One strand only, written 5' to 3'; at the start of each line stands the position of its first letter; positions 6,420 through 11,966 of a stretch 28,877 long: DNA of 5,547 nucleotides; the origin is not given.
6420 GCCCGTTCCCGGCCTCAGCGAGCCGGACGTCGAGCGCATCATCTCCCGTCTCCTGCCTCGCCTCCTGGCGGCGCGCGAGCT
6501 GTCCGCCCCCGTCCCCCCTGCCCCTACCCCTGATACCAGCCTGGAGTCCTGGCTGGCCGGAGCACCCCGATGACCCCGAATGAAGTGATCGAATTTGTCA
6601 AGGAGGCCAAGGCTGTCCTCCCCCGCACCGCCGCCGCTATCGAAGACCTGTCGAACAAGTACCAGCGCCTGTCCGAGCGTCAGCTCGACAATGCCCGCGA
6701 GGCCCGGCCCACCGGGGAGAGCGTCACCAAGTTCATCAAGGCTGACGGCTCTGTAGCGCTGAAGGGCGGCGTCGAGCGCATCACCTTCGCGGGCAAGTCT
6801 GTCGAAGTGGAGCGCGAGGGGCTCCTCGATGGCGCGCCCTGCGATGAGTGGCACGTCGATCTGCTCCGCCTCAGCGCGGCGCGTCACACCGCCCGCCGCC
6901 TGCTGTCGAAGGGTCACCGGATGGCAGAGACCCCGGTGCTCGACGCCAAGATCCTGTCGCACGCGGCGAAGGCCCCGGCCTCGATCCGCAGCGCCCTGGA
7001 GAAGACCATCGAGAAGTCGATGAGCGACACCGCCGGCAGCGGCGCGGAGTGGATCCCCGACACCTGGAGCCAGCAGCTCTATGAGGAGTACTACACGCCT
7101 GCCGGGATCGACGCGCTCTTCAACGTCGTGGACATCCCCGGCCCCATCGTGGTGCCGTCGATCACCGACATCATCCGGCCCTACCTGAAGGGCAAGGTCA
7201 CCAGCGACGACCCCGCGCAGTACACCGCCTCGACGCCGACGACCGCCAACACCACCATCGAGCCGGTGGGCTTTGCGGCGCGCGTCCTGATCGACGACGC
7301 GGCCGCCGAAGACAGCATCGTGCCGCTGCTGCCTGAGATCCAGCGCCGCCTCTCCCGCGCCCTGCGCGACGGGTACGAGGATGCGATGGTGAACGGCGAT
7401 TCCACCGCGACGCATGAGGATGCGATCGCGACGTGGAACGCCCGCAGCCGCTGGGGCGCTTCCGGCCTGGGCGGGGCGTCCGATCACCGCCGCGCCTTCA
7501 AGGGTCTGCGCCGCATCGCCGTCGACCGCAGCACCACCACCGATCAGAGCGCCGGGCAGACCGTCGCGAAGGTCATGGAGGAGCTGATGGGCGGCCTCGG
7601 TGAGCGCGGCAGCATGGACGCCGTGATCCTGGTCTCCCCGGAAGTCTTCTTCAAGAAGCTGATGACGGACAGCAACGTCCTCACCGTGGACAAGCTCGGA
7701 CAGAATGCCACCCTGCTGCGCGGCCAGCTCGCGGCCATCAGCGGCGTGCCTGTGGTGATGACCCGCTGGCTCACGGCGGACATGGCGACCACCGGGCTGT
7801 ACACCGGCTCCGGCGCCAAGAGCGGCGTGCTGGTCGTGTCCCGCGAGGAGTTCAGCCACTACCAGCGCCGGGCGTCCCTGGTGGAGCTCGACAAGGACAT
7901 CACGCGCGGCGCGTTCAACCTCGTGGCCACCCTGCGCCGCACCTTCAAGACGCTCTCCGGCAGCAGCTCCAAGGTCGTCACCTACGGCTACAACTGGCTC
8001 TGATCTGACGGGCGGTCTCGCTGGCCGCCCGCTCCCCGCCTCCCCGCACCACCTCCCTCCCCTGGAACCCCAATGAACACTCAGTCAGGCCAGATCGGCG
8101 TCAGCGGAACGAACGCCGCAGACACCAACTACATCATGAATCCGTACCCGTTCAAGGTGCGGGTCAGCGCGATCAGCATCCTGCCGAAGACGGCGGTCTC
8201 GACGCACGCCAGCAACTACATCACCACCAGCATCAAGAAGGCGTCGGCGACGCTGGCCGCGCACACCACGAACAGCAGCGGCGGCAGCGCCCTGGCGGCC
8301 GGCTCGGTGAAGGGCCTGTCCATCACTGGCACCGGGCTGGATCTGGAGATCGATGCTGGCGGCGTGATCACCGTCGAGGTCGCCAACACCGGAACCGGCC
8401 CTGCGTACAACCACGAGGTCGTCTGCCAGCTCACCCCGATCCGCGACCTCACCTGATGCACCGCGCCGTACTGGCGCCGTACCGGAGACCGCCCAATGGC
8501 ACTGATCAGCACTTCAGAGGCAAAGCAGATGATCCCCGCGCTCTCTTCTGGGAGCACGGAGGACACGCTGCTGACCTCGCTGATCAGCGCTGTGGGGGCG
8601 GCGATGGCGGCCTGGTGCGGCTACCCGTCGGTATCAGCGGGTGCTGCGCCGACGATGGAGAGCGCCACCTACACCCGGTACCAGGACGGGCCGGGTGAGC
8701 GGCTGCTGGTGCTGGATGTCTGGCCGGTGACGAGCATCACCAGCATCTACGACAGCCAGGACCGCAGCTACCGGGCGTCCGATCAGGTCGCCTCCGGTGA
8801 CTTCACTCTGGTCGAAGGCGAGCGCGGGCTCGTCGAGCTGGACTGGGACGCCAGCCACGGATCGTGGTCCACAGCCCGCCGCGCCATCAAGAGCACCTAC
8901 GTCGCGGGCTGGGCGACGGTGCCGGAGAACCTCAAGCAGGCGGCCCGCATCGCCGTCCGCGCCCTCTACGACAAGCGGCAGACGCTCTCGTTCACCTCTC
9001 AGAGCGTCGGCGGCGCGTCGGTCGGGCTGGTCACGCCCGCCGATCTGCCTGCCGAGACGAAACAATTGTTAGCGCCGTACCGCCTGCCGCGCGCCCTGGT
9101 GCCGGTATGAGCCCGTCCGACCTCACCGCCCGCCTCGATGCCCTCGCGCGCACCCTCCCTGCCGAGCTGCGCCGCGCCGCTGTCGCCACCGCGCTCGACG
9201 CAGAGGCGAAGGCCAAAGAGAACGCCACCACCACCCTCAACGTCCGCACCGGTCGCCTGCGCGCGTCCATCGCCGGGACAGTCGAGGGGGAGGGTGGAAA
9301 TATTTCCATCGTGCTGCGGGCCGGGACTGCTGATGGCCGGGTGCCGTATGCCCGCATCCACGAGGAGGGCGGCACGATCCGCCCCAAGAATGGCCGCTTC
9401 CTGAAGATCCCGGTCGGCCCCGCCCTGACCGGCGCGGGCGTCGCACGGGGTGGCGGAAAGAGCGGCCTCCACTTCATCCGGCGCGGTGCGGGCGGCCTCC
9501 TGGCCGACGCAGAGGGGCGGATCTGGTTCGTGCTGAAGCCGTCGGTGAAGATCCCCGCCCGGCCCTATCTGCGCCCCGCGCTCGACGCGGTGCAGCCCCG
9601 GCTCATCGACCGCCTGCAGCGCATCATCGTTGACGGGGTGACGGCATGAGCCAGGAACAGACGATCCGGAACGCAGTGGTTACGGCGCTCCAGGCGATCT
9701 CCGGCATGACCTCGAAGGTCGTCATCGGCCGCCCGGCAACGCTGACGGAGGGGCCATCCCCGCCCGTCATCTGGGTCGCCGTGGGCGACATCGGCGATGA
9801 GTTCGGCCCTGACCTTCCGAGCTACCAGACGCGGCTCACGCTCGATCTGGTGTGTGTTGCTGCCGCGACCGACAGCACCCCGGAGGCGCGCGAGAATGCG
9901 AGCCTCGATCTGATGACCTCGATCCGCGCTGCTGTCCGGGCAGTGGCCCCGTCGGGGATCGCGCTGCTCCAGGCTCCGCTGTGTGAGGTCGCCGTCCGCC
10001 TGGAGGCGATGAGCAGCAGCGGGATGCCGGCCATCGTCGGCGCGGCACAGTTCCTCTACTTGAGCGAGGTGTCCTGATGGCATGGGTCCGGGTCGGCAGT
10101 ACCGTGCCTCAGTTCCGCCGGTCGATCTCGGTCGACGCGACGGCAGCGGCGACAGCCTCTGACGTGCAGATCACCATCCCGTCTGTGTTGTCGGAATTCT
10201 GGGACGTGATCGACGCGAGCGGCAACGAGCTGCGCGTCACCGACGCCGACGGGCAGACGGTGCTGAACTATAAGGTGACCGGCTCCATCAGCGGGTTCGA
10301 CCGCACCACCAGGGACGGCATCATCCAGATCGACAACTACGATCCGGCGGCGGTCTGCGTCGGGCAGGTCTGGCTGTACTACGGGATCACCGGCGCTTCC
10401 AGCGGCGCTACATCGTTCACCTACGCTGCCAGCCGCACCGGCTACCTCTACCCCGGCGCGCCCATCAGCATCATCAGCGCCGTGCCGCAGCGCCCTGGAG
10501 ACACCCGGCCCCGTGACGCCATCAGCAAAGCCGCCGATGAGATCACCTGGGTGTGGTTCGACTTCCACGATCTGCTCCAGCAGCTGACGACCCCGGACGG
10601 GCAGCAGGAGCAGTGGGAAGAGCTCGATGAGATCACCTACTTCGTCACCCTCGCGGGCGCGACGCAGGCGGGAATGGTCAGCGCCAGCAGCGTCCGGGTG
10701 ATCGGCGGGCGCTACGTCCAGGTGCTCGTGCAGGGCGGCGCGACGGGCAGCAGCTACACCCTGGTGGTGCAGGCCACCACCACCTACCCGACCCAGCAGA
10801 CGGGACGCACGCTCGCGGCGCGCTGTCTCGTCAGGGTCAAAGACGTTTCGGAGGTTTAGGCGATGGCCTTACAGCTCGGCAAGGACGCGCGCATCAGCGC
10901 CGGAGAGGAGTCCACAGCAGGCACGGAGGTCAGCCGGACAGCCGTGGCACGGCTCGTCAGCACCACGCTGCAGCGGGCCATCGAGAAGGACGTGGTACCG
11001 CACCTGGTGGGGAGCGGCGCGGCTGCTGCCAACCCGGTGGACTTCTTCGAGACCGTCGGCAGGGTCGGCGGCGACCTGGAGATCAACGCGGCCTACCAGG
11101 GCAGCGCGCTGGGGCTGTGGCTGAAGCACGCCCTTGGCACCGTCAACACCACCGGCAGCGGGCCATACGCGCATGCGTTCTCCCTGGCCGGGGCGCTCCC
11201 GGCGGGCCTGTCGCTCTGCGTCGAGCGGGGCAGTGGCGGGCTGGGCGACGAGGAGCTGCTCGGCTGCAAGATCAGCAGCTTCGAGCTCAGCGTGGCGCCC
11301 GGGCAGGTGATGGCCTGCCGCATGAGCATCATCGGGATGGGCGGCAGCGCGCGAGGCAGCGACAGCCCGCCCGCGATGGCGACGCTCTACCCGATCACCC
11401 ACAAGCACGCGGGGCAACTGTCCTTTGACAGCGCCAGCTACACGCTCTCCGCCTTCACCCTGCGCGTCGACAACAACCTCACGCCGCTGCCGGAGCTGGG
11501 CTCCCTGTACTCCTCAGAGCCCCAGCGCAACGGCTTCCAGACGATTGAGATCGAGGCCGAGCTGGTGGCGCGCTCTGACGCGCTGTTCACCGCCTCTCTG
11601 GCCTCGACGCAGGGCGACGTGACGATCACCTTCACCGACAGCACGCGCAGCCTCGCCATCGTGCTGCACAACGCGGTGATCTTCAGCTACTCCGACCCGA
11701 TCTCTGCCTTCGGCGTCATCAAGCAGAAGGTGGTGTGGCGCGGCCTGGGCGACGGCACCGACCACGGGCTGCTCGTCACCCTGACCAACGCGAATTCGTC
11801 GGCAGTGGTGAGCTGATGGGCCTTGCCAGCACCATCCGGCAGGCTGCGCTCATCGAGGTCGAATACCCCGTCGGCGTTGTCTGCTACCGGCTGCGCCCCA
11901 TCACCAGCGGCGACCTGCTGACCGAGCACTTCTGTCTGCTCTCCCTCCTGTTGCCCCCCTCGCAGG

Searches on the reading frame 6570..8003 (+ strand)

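Call 65: search_protein_families(library=phrogs, proteins=[window:6570-8003:+], max_evalue=0.00001)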
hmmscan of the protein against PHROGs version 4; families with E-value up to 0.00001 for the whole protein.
window:6570-8003:+ (477 aa): 1 family
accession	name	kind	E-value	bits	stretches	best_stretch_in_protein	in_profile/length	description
phrog_10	-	head and packaging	1.4e-09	38.5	1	12-406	299-576/752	major head protein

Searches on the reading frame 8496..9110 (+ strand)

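Call 65: search_protein_families(library=phrogs, proteins=[window:8496-9110:+], max_evalue=0.00001)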
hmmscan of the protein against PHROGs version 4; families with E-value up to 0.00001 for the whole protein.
window:8496-9110:+ (204 aa): 1 family
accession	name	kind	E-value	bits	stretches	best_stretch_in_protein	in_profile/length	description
phrog_442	-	connector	3.4e-28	99.7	1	1-202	85-267/270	head-tail adaptor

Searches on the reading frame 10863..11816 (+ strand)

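Call 65: search_protein_families(library=phrogs, proteins=[window:10863-11816:+], max_evalue=0.00001)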
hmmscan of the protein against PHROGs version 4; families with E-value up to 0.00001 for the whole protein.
window:10863-11816:+ (317 aa): 1 family
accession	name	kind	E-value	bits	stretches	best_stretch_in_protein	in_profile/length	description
phrog_290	-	tail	9.6e-26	92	1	4-315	14-335/411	minor tail protein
